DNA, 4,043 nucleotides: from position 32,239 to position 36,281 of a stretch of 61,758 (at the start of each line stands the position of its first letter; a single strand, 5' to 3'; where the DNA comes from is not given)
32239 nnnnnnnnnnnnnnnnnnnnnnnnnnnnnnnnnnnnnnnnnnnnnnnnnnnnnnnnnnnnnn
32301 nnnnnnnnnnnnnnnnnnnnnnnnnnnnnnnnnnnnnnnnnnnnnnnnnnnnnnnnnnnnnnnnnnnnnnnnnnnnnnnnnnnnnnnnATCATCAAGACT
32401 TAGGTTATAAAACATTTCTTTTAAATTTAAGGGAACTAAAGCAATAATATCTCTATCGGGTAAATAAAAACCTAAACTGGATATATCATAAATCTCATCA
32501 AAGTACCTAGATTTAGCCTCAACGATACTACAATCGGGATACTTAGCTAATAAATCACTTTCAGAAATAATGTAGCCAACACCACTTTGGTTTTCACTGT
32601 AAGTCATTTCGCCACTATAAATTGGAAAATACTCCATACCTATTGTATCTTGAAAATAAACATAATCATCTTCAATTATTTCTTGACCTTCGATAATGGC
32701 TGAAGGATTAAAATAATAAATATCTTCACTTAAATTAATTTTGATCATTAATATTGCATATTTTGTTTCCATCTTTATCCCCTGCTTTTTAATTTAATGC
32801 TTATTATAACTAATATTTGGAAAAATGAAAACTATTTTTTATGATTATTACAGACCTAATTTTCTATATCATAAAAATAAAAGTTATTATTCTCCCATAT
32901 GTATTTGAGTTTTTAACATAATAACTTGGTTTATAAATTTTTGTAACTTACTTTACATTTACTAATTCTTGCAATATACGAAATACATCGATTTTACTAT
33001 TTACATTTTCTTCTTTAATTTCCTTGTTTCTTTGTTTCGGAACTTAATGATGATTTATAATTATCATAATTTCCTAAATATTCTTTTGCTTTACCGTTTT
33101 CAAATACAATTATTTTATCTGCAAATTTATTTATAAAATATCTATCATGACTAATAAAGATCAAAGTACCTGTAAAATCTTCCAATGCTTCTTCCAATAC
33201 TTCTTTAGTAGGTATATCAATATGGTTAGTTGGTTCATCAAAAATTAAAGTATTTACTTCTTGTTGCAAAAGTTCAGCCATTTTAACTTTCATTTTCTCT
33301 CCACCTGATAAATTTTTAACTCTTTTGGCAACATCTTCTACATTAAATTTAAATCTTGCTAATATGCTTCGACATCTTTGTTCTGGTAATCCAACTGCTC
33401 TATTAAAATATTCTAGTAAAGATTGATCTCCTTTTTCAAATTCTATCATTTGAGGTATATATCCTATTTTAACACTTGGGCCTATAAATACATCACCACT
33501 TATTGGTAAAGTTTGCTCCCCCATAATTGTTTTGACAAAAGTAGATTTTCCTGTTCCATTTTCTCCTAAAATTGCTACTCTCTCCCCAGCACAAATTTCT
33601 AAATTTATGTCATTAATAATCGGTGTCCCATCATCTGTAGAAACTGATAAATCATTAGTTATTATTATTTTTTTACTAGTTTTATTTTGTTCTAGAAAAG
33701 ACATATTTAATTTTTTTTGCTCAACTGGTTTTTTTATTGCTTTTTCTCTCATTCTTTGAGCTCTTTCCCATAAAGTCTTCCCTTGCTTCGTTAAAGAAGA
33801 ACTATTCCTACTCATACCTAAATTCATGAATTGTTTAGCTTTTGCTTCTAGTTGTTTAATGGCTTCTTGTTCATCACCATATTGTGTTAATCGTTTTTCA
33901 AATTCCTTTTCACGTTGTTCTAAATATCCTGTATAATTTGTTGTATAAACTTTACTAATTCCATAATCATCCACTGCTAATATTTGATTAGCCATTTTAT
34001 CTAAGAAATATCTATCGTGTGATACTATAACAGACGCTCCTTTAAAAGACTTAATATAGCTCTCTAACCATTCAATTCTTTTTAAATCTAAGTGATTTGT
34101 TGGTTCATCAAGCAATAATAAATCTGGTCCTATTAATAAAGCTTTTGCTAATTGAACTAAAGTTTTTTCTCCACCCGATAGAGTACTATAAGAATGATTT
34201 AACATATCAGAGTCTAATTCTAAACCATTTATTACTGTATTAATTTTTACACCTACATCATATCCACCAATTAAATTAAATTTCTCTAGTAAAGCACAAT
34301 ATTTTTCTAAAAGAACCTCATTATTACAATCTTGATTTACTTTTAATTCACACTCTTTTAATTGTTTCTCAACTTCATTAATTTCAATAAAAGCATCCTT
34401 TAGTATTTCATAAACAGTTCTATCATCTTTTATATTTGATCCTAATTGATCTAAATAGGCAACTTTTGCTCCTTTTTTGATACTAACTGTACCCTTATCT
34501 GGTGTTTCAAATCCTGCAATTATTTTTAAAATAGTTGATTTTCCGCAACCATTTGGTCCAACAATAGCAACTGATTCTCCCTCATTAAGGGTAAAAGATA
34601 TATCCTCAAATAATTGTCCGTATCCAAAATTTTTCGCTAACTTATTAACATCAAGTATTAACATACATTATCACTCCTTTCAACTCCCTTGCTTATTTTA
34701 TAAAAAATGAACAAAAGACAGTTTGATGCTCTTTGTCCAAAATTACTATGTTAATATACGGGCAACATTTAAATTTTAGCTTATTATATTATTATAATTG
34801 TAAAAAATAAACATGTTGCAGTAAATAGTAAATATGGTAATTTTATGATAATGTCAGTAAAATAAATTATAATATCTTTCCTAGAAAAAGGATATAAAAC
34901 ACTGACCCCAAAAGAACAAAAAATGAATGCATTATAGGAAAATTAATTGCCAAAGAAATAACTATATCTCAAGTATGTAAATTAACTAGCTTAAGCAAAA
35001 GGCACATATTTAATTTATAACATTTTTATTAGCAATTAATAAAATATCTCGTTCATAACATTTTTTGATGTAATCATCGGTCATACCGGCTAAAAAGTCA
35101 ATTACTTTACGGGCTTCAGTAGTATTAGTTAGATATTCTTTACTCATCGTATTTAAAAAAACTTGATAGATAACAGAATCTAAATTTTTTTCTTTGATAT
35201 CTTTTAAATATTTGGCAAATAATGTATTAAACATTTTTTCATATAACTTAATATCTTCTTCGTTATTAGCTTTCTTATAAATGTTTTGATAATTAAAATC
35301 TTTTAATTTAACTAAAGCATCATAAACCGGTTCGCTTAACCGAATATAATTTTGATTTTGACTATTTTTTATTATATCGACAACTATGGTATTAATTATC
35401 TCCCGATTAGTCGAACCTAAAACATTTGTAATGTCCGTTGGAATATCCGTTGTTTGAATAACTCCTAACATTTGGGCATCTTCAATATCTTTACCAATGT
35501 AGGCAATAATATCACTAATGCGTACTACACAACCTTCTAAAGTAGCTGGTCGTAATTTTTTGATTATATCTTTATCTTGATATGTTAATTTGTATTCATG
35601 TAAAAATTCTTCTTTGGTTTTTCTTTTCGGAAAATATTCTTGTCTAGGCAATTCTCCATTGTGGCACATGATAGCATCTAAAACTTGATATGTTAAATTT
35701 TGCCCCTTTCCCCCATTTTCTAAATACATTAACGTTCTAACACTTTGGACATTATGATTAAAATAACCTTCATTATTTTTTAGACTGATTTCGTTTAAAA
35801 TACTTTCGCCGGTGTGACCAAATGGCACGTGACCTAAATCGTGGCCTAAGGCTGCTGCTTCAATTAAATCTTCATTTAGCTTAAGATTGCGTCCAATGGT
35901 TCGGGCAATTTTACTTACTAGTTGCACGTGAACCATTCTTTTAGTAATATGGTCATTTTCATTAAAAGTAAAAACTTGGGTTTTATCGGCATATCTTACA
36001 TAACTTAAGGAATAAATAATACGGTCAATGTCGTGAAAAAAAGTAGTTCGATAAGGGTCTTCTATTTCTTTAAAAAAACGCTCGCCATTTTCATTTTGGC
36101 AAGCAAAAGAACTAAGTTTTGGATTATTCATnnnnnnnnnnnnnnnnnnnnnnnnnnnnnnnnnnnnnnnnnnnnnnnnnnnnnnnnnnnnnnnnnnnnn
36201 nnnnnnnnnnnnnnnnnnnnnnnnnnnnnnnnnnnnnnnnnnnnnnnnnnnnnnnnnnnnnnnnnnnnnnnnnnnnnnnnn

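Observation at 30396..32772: ClpX-family unfoldase with an unknown 340-aa N-terminal domain, coupled to a 103-aa ORF, occupying the slot upstream of ybxB-rpoBC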

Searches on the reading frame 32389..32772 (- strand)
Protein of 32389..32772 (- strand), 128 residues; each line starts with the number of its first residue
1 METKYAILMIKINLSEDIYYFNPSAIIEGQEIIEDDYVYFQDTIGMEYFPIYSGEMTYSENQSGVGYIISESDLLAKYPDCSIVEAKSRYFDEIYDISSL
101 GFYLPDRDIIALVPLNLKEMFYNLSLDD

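Call 69: search_protein_representatives(alignment_id=A4)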
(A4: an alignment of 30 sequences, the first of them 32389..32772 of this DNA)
Query: 30 sequences, 129 profile positions. Proteins with E-value up to 0.001 (for the whole library): 237; up to 1e-10: 114; up to 1e-30: 21. The best 150 are listed.
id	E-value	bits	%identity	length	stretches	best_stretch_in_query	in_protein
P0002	2.3e-44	167.1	-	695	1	1-129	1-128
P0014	2.4e-44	167.1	-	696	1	1-128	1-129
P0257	4.2e-44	166.3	-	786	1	3-128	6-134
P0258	1.8e-43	164.2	-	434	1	1-128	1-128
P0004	1.2e-41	158.3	-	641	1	3-128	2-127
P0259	4.0e-41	156.6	-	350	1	1-128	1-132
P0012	3.4e-40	153.6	-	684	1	1-127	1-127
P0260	2.6e-38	147.5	-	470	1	1-128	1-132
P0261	1.7e-37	144.9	-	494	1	1-128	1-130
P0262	5.6e-37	143.2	-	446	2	4-127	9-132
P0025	1.7e-36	141.7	-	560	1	4-127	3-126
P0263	2.7e-36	141.0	-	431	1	4-127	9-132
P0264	3.1e-36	140.8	-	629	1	1-127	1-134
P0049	2.2e-35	138.1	-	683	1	1-128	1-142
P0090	2.9e-35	137.7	-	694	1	1-127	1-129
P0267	2.3e-30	121.8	-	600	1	1-127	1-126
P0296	1.1e-18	84.1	-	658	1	1-125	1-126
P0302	3.4e-16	76.0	-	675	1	2-126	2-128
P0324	6.3e-13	65.5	-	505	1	1-115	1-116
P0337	1.0e-11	61.5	-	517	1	1-128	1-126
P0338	1.1e-11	61.4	-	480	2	8-127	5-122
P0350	1.9e-10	57.5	-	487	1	1-122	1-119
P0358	1.7e-09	54.4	-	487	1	8-123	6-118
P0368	4.7e-09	52.9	-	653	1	1-117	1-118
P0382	3.1e-08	50.3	-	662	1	1-122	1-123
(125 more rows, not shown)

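Call 72: search_protein_families(library=pfam, proteins=[P0267, P0296, P0302, P0368, P0382, P0324, P0338, P0350, P0358, P0337], max_evalue=0.001)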
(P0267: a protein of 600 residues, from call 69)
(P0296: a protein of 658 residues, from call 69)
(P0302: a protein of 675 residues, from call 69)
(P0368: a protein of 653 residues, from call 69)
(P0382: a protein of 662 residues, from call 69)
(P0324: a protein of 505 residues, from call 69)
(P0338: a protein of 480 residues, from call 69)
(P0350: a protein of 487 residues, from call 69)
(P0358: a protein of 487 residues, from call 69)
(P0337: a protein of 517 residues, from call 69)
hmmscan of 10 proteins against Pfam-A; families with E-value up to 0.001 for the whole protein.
P0267 (600 aa): 6 families
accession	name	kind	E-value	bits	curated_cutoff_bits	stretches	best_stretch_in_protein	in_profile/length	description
PF00004.35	AAA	-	3e-17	63.7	21.2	1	375-501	1-128/131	ATPase family associated with various cellular activities (AAA)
PF17866.7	AAA_lid_6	-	8e-09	35.9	24.3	1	528-583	2-59/60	AAA lid domain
PF13401.12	AAA_22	-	8.3e-06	26.6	27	0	375-447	8-96/130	AAA domain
PF07728.20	AAA_5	-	1.5e-05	25.5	22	1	375-444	2-75/139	AAA domain (dynein-related subfamily)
PF00910.28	RNA_helicase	-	0.00013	22.9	21.5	0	376-451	2-78/105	RNA helicase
PF20720.3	nSTAND3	-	0.00037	20.7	27.2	1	375-516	20-151/155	Novel STAND NTPase 3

P0296 (658 aa): 3 families
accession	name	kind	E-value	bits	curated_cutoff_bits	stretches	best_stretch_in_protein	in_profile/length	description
PF00004.35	AAA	-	1.4e-12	48.6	21.2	1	434-546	1-116/131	ATPase family associated with various cellular activities (AAA)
PF17866.7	AAA_lid_6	-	5.4e-08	33.2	24.3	1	588-643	3-60/60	AAA lid domain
PF07728.20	AAA_5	-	3.9e-05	24.1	22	1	434-502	2-74/139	AAA domain (dynein-related subfamily)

P0302 (675 aa): 3 families
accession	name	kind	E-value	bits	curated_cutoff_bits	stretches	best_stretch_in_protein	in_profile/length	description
PF00004.35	AAA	-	3.1e-10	41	21.2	1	441-542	1-105/131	ATPase family associated with various cellular activities (AAA)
PF17866.7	AAA_lid_6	-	4.5e-08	33.5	24.3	1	604-659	2-59/60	AAA lid domain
PF13604.12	AAA_30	-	0.00052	20.2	27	0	439-514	19-101/191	AAA domain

P0368 (653 aa): 3 families
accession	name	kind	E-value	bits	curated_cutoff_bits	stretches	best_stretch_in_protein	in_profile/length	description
PF00004.35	AAA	-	3.3e-10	41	21.2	1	424-549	3-129/131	ATPase family associated with various cellular activities (AAA)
PF17866.7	AAA_lid_6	-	3.1e-06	27.6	24.3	1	578-632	5-60/60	AAA lid domain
PF00910.28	RNA_helicase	-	0.00058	20.8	21.5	0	424-477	3-58/105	RNA helicase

P0382 (662 aa): 6 families
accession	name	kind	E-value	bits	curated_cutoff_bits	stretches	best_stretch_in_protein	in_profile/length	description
PF00004.35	AAA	-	4.6e-12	47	21.2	1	413-526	1-117/131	ATPase family associated with various cellular activities (AAA)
PF17866.7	AAA_lid_6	-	1e-08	35.6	24.3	1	575-630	3-60/60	AAA lid domain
PF07728.20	AAA_5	-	4e-05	24.1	22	1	412-482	1-75/139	AAA domain (dynein-related subfamily)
PF20720.3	nSTAND3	-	0.00013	22.1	27.2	1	402-556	9-153/155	Novel STAND NTPase 3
PF00910.28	RNA_helicase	-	0.00071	20.5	21.5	0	414-478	2-65/105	RNA helicase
PF06309.17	Torsin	-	0.00093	19.7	27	0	361-452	10-95/127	Torsin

P0324 (505 aa): 10 families
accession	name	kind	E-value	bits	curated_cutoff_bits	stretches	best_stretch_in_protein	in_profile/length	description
PF00004.35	AAA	-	5.5e-16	59.6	21.2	1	277-391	1-118/131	ATPase family associated with various cellular activities (AAA)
PF17866.7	AAA_lid_6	-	3.8e-11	43.3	24.3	1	429-486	1-60/60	AAA lid domain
PF07728.20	AAA_5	-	0.00018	21.9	22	1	276-345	1-74/139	AAA domain (dynein-related subfamily)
PF13401.12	AAA_22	-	0.00023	21.9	27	0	276-304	7-37/130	AAA domain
PF20720.3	nSTAND3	-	0.00052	20.2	27.2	1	277-346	20-74/155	Novel STAND NTPase 3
PF14890.11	Intein_splicing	-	0.00056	20.2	35.8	0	159-483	10-115/155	Intein splicing domain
PF05496.18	RuvB_N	-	0.00057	20.1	27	0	238-351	6-98/159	Holliday junction DNA helicase RuvB P-loop domain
PF00910.28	RNA_helicase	-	0.0007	20.5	21.5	0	278-327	2-53/105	RNA helicase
PF13238.12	AAA_18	-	0.00082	20.3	29.4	0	278-320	2-25/128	AAA domain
PF14532.12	Sigma54_activ_2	-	0.00097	19.8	25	0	273-379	20-107/138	Sigma-54 interaction domain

P0338 (480 aa): 8 families
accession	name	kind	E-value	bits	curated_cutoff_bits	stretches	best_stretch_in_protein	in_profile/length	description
PF00004.35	AAA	-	7.5e-14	52.7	21.2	1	244-370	1-128/131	ATPase family associated with various cellular activities (AAA)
PF17866.7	AAA_lid_6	-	7.6e-09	35.9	24.3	1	404-459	1-58/60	AAA lid domain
PF01695.23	IstB_IS21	-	3.6e-05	23.8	24.1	1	241-341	92-189/238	IstB-like ATP binding protein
PF07728.20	AAA_5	-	0.00012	22.5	22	1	243-317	1-79/139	AAA domain (dynein-related subfamily)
PF20720.3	nSTAND3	-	0.00021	21.5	27.2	1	244-311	20-72/155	Novel STAND NTPase 3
PF08433.16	KTI12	-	0.00028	20.9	22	1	245-303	5-59/271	Chromatin associated protein KTI12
PF09848.15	SLFN-g3_helicase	-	0.00059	19.6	24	0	245-345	5-120/354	Schlafen group 3, DNA/RNA helicase domain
PF01078.27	Mg_chelatase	-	0.0009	19.1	20.3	0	243-279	24-60/207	Magnesium chelatase, subunit ChlI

P0350 (487 aa): 5 families
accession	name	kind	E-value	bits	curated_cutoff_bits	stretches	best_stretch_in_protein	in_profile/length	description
PF00004.35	AAA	-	1.3e-15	58.4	21.2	1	254-358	1-110/131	ATPase family associated with various cellular activities (AAA)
PF17866.7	AAA_lid_6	-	8.8e-10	38.9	24.3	1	409-462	4-59/60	AAA lid domain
PF01078.27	Mg_chelatase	-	2.2e-05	24.4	20.3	0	253-280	24-51/207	Magnesium chelatase, subunit ChlI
PF07728.20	AAA_5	-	8.8e-05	23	22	1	255-324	3-76/139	AAA domain (dynein-related subfamily)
PF05496.18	RuvB_N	-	0.00072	19.8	27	0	254-329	36-99/159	Holliday junction DNA helicase RuvB P-loop domain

P0358 (487 aa): 9 families
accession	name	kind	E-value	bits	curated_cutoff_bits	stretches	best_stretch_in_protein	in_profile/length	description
PF00004.35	AAA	-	2.4e-16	60.8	21.2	1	241-365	1-126/131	ATPase family associated with various cellular activities (AAA)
PF17866.7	AAA_lid_6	-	1.5e-06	28.6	24.3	1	402-458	2-60/60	AAA lid domain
PF07728.20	AAA_5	-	1.3e-05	25.7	22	1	240-311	1-76/139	AAA domain (dynein-related subfamily)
PF01078.27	Mg_chelatase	-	6.1e-05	22.9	20.3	1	240-278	24-62/207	Magnesium chelatase, subunit ChlI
PF01695.23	IstB_IS21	-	0.00017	21.6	24.1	1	155-311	15-163/238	IstB-like ATP binding protein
PF13401.12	AAA_22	-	0.00048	20.9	27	0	241-313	8-96/130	AAA domain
PF13238.12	AAA_18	-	0.00068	20.5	29.4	0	242-273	2-32/128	AAA domain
PF13604.12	AAA_30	-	0.00077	19.7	27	0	241-313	21-100/191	AAA domain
PF20720.3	nSTAND3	-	0.0009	19.4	27.2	1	242-276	21-51/155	Novel STAND NTPase 3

P0337 (517 aa): 0 families

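Call 75: find_encoding_contigs(protein=P0296, flank=8000, max_places=3)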
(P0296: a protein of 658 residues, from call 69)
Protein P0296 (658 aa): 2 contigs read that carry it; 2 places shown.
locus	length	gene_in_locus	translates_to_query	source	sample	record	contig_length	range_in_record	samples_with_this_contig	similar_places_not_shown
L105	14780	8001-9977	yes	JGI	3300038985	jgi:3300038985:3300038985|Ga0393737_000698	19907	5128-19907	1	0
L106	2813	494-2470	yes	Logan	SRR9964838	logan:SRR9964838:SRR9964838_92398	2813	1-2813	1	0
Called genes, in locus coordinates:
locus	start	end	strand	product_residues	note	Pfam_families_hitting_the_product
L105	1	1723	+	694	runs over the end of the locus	-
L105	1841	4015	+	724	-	PF13328:HD_4, PF01966:HD, PF04607:RelA_SpoT, PF02824:TGS, PF19296:RelA_AH, PF28438:RelA_RIS, PF13291:ACT_4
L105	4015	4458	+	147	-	PF02580:Tyr_Deacylase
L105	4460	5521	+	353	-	PF01594:AI-2E_transport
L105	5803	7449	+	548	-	PF07963:N_methyl (weak)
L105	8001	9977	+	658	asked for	PF00004:AAA, PF17866:AAA_lid_6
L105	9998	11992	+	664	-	PF00004:AAA, PF07728:AAA_5 (weak), PF17866:AAA_lid_6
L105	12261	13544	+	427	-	PF13393:tRNA-synt_His, PF00587:tRNA-synt_2b, PF03129:HGTP_anticodon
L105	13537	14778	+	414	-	?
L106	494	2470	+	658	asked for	PF00004:AAA, PF17866:AAA_lid_6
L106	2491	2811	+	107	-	?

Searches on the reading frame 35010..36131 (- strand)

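Call 67: search_protein_families(library=pfam, proteins=[window:35010-36131:-], max_evalue=0.00001)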
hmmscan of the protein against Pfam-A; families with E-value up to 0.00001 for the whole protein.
window:35010-36131:- (373 aa): 2 families
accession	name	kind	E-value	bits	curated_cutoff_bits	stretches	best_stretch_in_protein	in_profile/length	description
PF01966.28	HD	-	6.4e-12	46.2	22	1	68-210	4-114/116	HD domain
PF13286.11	HD_assoc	-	5.3e-10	40.1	22.2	1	263-361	1-91/91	Phosphohydrolase-associated domain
